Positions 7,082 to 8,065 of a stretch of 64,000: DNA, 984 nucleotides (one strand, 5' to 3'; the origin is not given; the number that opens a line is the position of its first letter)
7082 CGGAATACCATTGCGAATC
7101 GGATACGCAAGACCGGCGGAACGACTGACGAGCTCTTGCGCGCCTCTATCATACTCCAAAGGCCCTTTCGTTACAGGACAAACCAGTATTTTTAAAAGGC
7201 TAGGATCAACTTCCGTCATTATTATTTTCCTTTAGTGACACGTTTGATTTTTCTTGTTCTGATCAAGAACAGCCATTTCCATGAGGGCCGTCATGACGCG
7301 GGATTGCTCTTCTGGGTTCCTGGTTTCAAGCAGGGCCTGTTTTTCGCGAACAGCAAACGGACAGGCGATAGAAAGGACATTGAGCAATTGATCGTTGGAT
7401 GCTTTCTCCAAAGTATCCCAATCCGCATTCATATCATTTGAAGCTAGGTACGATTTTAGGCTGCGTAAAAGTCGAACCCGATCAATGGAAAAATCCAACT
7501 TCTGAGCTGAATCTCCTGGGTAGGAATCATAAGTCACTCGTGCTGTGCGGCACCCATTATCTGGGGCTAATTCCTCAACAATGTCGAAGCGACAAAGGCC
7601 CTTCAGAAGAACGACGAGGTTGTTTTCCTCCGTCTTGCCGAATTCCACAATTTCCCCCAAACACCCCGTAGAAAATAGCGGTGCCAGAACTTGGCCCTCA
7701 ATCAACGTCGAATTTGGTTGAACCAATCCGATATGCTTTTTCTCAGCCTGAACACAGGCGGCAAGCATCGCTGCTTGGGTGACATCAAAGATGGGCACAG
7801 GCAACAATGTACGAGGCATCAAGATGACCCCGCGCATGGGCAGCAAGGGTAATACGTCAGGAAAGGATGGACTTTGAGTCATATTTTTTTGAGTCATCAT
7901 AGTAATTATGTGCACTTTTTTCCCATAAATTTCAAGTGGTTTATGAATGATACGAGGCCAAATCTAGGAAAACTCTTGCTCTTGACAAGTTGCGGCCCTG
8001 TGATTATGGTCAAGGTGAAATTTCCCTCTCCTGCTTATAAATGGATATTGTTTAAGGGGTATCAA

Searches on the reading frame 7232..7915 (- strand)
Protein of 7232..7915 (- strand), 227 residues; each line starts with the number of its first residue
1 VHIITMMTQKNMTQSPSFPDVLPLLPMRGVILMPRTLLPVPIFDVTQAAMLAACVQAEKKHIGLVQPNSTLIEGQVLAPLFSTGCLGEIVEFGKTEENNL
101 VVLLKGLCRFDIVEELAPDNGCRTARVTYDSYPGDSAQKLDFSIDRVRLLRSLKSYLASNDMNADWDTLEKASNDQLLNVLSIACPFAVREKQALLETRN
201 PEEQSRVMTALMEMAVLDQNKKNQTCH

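Call 22: search_protein_families(library=pfam, proteins=[window:7232-7915:-], max_evalue=0.001)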
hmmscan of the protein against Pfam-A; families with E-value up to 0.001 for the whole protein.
window:7232-7915:- (227 aa): 1 family
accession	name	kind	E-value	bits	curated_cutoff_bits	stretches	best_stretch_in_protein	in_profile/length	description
PF02190.22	LON_substr_bdg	-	7.8e-26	91.7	28.7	1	21-212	1-198/200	ATP-dependent protease La (LON) substrate-binding domain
